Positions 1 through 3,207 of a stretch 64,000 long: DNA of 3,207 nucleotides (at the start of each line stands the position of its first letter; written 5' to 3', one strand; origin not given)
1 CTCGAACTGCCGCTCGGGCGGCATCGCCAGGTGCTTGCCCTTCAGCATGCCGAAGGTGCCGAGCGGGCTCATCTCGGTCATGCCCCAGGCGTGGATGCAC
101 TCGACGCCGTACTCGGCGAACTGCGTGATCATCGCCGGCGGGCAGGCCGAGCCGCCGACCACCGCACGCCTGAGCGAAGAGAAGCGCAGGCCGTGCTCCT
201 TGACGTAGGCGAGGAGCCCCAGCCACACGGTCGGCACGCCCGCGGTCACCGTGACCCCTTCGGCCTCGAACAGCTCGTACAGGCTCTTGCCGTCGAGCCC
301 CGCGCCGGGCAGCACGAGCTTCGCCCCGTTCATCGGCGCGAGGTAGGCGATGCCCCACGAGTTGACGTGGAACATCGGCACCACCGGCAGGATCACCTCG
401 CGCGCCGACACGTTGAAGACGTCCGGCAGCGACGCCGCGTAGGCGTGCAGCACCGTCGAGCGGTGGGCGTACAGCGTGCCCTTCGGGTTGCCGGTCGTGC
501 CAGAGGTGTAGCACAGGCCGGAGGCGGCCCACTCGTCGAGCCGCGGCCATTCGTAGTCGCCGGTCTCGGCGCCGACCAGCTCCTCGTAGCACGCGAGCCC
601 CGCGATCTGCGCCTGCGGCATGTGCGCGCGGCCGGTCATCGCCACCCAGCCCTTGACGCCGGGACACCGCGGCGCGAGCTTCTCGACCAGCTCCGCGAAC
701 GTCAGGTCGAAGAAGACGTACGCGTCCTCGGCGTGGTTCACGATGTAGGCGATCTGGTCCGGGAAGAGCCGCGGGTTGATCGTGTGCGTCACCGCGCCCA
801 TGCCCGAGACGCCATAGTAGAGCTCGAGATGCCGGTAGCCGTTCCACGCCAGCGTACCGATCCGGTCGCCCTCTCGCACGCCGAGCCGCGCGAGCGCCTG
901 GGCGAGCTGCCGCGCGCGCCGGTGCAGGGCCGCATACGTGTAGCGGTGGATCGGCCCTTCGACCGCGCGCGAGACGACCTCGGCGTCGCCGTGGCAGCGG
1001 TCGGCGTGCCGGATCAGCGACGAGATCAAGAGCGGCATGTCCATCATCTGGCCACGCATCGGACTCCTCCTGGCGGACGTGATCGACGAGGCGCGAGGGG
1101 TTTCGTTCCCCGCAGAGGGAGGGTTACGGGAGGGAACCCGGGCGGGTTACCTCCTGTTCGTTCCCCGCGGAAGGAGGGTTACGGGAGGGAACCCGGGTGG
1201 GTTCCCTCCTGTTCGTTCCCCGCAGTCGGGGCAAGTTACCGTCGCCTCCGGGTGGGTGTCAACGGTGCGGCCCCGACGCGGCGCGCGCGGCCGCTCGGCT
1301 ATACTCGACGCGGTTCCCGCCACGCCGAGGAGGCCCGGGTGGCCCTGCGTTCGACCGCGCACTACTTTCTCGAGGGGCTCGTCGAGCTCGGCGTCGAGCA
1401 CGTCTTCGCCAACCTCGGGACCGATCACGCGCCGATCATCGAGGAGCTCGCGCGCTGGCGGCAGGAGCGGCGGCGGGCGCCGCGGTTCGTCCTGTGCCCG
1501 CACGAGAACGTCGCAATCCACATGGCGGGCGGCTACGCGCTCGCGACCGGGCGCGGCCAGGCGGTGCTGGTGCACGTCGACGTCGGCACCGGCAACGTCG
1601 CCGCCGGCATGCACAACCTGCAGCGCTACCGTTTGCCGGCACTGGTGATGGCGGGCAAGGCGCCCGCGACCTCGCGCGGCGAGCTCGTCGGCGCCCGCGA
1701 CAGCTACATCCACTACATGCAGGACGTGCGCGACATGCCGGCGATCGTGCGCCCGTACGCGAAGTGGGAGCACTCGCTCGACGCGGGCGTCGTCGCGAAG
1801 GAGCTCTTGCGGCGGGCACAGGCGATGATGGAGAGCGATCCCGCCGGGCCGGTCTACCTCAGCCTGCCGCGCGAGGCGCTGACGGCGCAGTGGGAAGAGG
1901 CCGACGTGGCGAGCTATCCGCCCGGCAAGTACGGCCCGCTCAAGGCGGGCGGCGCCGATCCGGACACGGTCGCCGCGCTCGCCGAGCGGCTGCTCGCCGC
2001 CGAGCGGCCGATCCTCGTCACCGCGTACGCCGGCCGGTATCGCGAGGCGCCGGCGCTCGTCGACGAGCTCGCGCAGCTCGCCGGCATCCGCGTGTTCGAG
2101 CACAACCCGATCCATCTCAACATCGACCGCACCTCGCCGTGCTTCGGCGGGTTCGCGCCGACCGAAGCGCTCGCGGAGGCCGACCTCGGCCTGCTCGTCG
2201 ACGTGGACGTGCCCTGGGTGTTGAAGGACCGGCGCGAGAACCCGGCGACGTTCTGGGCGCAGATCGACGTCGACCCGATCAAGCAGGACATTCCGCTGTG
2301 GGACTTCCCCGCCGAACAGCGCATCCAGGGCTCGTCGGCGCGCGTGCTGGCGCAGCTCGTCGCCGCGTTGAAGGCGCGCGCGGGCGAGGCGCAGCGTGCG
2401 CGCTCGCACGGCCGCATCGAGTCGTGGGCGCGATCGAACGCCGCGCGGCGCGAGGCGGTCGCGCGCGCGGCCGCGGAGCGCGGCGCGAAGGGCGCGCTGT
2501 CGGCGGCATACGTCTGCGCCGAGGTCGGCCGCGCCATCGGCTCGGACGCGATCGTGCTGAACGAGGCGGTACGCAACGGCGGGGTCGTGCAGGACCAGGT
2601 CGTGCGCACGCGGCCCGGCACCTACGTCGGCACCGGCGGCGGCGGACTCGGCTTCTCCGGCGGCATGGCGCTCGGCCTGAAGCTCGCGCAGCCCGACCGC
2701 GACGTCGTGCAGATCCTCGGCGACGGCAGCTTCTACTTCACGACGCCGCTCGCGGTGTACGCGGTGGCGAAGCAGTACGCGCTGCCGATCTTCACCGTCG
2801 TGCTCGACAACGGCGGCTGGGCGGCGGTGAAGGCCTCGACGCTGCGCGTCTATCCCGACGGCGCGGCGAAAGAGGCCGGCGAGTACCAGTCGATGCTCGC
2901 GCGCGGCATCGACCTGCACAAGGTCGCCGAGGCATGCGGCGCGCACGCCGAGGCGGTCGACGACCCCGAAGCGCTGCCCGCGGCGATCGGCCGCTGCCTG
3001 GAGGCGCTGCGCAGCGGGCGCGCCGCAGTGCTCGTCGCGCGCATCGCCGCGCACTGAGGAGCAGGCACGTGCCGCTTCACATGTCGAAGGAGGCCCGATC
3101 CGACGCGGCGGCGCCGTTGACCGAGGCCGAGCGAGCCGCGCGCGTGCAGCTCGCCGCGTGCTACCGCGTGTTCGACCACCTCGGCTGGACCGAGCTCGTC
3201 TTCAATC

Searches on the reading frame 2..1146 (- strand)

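Call 65: search_protein_families(library=pfam, proteins=[window:2-1146:-], max_evalue=0.001)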
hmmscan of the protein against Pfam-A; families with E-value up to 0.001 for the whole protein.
window:2-1146:- (381 aa): 1 family
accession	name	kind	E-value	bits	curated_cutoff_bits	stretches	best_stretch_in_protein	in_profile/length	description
PF00501.34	AMP-binding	-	2.1e-63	214.9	29.9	1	50-366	6-331/384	AMP-binding enzyme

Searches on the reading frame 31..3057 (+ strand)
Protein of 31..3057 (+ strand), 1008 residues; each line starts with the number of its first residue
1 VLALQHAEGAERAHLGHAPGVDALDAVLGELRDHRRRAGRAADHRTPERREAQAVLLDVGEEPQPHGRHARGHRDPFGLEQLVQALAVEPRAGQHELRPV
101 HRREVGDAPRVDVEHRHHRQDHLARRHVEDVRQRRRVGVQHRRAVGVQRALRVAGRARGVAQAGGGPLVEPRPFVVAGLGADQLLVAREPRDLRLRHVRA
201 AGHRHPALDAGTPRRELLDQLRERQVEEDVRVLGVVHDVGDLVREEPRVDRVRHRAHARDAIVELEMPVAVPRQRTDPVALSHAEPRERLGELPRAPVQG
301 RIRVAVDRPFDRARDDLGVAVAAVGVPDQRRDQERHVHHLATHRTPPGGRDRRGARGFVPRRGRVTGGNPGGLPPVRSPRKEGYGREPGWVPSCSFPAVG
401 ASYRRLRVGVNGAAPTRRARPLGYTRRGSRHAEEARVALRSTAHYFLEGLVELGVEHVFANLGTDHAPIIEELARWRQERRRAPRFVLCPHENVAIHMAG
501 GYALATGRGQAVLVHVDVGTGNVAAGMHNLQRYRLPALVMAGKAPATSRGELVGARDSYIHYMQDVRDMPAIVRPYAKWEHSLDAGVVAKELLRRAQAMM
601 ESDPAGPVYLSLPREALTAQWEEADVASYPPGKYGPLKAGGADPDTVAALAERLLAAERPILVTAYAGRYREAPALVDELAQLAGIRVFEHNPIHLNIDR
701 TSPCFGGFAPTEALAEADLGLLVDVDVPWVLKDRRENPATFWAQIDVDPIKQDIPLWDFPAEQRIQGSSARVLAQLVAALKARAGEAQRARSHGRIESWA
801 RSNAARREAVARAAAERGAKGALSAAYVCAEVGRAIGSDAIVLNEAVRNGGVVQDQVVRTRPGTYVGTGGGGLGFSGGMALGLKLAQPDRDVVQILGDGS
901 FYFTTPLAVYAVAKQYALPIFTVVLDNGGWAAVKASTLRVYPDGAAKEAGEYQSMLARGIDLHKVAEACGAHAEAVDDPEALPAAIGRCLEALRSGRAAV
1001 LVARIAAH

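Call 65: search_protein_families(library=pfam, proteins=[window:31-3057:+], max_evalue=0.001)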
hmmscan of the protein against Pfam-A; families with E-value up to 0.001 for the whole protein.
window:31-3057:+ (1008 aa): 3 families
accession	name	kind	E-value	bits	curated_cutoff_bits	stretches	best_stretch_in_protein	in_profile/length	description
PF02775.26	TPP_enzyme_C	-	4.7e-23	82.1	21.9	1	859-994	15-142/151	Thiamine pyrophosphate enzyme, C-terminal TPP binding domain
PF02776.23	TPP_enzyme_N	-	1.9e-22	79.7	26.8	1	441-564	2-111/119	Thiamine pyrophosphate enzyme, N-terminal TPP binding domain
PF00205.28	TPP_enzyme_M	-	5.9e-06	26.5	30.4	1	647-774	1-135/137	Thiamine pyrophosphate enzyme, central domain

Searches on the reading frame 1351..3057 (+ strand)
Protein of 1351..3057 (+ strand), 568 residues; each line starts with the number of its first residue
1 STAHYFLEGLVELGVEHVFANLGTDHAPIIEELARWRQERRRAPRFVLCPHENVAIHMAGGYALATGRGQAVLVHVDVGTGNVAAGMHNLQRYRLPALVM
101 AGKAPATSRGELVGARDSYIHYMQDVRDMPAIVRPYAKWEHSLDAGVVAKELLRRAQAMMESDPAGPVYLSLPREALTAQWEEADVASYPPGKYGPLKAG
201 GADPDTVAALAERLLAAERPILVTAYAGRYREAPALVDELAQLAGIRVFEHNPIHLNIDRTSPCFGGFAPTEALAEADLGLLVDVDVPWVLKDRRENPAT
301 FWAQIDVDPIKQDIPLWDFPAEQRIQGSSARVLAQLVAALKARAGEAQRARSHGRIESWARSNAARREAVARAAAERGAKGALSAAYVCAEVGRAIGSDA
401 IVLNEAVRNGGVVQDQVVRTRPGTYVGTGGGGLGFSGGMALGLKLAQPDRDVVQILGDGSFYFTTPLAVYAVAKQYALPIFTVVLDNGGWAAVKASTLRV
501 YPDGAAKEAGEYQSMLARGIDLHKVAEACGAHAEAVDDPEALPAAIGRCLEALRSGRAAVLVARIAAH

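Call 68: search_solved_structures(query=window:1351-3057:+, max_evalue=1e-20)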
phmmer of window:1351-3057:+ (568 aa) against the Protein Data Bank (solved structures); distinct sequences matched with E-value up to 1e-20: 50.
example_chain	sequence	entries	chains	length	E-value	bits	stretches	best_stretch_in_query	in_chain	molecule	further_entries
4jud_X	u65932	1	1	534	2e-25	93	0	395-552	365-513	Benzoylformate decarboxylase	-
4mpj_A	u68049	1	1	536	2.1e-25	92.9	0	395-552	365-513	Benzoylformate decarboxylase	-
6qsi_A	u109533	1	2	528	3.5e-25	92.2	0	369-536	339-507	Benzoylformate decarboxylase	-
4k9o_A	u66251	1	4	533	3.9e-25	92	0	395-552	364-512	Benzoylformate decarboxylase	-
4k9l_A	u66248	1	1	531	4.2e-25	91.9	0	395-552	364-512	Benzoylformate decarboxylase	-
4k9k_A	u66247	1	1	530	4.5e-25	91.8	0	395-552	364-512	Benzoylformate decarboxylase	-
4k9m_A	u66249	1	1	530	4.6e-25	91.8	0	395-552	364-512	Benzoylformate decarboxylase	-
4mq5_A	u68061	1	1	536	5.9e-25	91.4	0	395-552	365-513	Benzoylformate decarboxylase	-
1pi3_A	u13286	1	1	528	7.1e-25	91.2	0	395-552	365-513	Benzoylformate decarboxylase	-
1yno_A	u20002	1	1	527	7.3e-25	91.1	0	395-552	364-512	Benzoylformate decarboxylase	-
1bfd_A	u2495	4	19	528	7.4e-25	91.1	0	395-552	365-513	BENZOYLFORMATE DECARBOXYLASE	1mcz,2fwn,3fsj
3f6b_X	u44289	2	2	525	7.4e-25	91.1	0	395-552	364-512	Benzoylformate decarboxylase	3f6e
9v67_A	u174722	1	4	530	7.4e-25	91.1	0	395-552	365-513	Benzoylformate decarboxylase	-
3fzn_A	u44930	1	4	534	7.4e-25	91.1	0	395-552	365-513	Benzoylformate decarboxylase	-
4juf_A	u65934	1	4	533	7.5e-25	91.1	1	10-552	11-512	Benzoylformate decarboxylase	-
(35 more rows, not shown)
